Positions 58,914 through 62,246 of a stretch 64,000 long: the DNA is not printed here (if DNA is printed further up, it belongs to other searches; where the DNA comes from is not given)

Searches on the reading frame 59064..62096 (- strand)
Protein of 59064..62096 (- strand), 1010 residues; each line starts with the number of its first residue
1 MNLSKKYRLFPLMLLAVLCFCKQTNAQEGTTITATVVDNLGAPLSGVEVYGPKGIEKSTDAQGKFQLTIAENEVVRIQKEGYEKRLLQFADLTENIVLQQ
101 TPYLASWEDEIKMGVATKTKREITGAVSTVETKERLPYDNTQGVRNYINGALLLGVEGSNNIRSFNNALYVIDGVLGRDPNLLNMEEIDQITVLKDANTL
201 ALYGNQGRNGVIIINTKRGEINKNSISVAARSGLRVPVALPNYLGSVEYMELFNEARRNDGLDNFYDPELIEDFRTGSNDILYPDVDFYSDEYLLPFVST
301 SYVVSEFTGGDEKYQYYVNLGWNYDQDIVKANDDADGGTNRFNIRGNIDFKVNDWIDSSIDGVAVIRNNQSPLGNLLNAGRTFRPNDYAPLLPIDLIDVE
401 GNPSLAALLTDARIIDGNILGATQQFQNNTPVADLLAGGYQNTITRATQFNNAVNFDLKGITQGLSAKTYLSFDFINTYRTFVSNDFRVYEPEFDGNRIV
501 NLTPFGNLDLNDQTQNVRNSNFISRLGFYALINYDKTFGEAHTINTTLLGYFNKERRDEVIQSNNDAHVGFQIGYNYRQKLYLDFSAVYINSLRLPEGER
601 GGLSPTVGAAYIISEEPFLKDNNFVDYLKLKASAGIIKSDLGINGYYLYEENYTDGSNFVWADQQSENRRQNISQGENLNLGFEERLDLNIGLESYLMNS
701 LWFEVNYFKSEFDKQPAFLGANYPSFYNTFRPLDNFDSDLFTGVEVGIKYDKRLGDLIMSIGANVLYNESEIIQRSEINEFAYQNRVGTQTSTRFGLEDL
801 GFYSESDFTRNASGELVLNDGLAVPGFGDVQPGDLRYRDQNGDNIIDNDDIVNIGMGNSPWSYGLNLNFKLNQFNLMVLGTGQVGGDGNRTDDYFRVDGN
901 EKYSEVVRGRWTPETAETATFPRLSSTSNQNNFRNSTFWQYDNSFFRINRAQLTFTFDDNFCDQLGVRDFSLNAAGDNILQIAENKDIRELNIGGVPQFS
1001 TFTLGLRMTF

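Call 56: search_protein_families(library=pfam, proteins=[window:59064-62096:-], max_evalue=0.01)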
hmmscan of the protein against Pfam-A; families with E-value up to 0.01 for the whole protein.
window:59064-62096:- (1010 aa): 4 families
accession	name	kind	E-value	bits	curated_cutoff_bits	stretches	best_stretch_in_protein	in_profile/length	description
PF07715.20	Plug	-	3.5e-05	24.7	23.9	1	154-211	42-107/107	TonB-dependent Receptor Plug Domain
PF13715.12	CarbopepD_reg_2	-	0.0011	19.4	32.2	1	35-85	4-58/88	CarboxypepD_reg-like domain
PF13620.12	CarboxypepD_reg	-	0.0027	18.5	32.3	1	31-85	1-62/82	Carboxypeptidase regulatory-like domain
PF02369.22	Big_1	-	0.0044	17.5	34.9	0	25-72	14-69/93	Bacterial Ig-like domain (group 1)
